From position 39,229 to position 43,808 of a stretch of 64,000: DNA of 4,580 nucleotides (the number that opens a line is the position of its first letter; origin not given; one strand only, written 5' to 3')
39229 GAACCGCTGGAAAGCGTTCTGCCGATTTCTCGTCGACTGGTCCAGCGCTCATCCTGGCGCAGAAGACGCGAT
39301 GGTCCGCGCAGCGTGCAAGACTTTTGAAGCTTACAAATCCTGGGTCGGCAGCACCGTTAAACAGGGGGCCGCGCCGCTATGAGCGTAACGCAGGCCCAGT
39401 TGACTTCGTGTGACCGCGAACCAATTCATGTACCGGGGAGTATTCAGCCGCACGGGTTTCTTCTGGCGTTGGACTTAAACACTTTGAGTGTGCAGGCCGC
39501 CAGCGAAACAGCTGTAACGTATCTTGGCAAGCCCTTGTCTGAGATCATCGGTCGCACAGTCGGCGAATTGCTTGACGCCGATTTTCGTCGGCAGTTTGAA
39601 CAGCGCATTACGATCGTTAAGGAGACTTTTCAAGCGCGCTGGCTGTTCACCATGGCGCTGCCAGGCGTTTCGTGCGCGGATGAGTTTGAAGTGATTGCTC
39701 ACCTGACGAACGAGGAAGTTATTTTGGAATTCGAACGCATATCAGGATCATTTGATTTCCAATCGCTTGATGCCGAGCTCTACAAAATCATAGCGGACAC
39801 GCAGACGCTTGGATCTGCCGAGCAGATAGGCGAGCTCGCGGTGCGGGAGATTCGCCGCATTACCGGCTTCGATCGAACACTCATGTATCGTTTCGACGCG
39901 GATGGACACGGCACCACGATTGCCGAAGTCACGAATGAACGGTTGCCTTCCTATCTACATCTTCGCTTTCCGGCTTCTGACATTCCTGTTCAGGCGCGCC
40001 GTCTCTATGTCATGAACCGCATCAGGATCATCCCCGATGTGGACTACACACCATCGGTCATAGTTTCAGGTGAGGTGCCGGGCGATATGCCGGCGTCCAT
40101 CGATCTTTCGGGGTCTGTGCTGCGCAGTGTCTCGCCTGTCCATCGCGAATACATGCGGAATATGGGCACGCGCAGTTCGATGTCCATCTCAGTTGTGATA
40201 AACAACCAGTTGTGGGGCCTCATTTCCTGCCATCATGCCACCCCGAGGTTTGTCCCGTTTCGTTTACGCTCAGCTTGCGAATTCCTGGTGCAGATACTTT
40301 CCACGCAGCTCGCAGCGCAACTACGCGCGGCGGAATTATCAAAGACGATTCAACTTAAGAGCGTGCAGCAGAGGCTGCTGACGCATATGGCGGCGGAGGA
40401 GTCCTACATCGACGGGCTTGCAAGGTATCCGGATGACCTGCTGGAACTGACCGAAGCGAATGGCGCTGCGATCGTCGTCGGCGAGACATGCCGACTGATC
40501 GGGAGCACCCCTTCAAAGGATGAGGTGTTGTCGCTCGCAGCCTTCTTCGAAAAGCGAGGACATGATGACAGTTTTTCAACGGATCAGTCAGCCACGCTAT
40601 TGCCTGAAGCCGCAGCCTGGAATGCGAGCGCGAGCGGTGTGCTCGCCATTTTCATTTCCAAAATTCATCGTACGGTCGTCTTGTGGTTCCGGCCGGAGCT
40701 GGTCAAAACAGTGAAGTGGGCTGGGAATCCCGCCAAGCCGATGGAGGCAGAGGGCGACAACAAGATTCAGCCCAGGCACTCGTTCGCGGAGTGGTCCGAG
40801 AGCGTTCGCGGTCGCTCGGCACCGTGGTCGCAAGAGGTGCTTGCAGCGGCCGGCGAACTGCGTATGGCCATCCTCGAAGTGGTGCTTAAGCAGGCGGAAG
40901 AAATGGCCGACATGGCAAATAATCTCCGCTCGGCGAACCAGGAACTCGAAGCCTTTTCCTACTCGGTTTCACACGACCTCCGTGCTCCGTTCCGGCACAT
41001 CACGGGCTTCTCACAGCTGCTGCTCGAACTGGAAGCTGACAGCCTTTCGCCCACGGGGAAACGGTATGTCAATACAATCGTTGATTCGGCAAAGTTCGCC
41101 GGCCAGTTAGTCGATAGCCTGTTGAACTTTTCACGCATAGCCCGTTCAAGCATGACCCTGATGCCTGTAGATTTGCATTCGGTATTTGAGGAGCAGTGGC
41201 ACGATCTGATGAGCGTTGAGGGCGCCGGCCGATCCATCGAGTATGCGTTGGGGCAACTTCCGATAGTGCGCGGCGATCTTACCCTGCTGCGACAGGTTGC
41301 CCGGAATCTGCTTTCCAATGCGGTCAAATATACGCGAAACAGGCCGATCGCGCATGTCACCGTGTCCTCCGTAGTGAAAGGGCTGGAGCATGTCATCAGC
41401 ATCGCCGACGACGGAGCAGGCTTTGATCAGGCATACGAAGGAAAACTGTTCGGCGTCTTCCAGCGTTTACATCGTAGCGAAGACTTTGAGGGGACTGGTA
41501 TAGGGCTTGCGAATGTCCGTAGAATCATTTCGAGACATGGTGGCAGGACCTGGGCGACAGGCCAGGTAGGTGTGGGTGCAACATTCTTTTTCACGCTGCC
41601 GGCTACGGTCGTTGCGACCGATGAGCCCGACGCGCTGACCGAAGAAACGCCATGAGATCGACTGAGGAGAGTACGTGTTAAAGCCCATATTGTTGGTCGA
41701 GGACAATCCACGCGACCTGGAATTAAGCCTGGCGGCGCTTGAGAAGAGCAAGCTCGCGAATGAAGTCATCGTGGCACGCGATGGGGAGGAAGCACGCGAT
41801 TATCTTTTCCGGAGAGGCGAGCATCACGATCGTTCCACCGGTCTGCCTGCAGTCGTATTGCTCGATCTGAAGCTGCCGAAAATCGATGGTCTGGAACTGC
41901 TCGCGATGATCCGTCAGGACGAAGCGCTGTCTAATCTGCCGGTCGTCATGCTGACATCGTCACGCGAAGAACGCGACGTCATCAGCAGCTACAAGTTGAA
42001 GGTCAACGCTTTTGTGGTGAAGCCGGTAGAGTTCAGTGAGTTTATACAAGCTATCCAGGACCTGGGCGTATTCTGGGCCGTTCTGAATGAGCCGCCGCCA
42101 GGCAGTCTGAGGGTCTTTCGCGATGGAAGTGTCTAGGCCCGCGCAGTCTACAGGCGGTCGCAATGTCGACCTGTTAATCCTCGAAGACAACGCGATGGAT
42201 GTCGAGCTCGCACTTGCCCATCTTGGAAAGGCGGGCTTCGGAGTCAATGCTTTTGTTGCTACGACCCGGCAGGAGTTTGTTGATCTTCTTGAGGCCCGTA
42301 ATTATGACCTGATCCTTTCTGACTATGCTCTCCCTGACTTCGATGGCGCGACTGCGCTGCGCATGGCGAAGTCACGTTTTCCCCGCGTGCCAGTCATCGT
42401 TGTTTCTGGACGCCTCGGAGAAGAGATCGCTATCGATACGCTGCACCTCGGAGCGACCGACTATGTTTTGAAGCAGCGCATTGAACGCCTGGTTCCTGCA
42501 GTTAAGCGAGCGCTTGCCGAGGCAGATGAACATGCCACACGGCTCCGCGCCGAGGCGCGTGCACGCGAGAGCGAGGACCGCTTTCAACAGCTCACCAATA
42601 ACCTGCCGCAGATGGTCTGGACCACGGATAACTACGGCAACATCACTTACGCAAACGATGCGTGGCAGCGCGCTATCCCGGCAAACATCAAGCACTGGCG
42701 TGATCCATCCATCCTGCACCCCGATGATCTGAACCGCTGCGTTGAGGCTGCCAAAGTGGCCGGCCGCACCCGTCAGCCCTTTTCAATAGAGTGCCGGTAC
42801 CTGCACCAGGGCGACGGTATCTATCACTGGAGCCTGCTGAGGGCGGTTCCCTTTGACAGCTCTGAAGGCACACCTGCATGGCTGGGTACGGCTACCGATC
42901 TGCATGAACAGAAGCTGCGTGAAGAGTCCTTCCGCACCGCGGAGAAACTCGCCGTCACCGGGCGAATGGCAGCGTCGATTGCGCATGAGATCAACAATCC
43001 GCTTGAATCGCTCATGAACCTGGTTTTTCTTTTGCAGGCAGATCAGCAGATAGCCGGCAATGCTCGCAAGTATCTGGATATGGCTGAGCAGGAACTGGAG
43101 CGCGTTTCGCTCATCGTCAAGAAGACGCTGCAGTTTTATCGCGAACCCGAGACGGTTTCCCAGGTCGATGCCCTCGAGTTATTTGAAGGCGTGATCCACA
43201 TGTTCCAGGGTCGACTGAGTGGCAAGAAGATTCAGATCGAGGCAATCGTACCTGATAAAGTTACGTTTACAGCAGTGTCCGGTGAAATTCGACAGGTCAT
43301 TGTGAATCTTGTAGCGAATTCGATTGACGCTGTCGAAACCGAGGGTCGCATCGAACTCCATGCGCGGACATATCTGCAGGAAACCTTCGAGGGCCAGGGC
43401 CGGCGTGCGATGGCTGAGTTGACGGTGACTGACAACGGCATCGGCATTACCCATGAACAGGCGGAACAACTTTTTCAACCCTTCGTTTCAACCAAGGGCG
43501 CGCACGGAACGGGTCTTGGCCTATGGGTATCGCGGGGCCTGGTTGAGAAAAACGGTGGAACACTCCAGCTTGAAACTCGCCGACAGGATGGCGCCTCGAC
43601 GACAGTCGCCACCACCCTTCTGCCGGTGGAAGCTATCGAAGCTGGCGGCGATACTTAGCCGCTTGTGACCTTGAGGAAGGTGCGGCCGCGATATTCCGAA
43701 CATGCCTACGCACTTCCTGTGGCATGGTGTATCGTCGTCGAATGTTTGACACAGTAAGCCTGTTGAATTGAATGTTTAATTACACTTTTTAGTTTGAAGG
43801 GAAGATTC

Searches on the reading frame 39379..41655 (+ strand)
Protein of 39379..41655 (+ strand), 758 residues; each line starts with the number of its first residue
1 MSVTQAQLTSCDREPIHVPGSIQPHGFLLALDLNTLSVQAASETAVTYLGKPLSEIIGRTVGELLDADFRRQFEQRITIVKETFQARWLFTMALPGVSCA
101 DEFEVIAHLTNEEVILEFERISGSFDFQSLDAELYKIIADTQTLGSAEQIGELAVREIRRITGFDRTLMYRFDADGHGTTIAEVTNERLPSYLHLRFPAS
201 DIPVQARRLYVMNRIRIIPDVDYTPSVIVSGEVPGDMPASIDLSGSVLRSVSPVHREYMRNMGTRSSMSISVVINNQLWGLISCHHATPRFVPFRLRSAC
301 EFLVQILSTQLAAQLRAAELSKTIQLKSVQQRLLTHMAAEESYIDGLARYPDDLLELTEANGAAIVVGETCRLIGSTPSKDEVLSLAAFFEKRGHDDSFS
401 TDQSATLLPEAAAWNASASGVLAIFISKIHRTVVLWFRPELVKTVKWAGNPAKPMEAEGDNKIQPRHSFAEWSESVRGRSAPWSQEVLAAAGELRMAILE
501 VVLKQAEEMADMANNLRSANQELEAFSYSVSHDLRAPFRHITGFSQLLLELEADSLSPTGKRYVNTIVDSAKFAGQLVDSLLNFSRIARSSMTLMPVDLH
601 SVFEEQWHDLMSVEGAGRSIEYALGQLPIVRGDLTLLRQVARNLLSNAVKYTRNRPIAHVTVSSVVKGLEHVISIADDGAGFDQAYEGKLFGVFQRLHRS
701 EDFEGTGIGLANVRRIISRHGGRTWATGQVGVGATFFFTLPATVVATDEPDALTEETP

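Call 22: search_protein_families(library=pfam, proteins=[window:39379-41655:+], max_evalue=0.00001)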
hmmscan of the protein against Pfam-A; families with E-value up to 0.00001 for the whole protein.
window:39379-41655:+ (758 aa): 5 families
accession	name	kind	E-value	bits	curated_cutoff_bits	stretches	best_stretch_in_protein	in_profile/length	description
PF00360.26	PHY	-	3.2e-52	177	27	1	327-506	2-182/183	Phytochrome region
PF02518.31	HATPase_c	-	4e-22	79.2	26.4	1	632-743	1-110/111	Histidine kinase-, DNA gyrase B-, and HSP90-like ATPase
PF08446.17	PAS_2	-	2e-17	64.3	21.4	1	11-119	1-105/107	PAS fold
PF01590.32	GAF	-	5.5e-16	59.8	22.4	1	148-315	3-133/133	GAF domain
PF00512.31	HisKA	-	2.2e-10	40.9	26.9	1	524-587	3-63/66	His Kinase A (phospho-acceptor) domain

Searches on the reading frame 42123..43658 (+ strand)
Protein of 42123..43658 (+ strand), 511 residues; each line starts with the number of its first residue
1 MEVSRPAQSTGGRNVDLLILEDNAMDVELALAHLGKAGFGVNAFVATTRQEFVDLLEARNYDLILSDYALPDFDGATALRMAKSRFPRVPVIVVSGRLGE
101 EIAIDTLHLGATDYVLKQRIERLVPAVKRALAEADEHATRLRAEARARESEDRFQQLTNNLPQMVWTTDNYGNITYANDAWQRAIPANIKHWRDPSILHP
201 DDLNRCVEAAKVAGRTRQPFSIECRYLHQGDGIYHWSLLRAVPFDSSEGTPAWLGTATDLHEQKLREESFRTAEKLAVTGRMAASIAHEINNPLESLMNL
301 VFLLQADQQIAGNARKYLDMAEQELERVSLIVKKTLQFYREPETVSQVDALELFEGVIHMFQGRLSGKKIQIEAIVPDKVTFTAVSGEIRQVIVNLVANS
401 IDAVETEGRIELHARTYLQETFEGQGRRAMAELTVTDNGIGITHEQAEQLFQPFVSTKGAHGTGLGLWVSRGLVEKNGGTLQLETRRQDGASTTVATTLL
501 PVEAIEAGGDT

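Call 22: search_protein_families(library=pfam, proteins=[window:42123-43658:+], max_evalue=0.00001)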
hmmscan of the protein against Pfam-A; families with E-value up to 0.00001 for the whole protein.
window:42123-43658:+ (511 aa): 5 families
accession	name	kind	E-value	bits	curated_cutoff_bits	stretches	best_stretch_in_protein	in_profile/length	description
PF02518.31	HATPase_c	-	1.8e-19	70.6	26.4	1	388-495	5-105/111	Histidine kinase-, DNA gyrase B-, and HSP90-like ATPase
PF00072.30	Response_reg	-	2.3e-15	57.1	30.2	1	18-127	2-110/111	Response regulator receiver domain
PF00512.31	HisKA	-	3.3e-11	43.5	26.9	1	280-340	3-62/66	His Kinase A (phospho-acceptor) domain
PF08447.18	PAS_3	-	4.5e-08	33.7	25.6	1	196-256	28-88/89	PAS fold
PF00989.32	PAS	-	9.5e-07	29.3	22.6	1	153-259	2-112/113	PAS fold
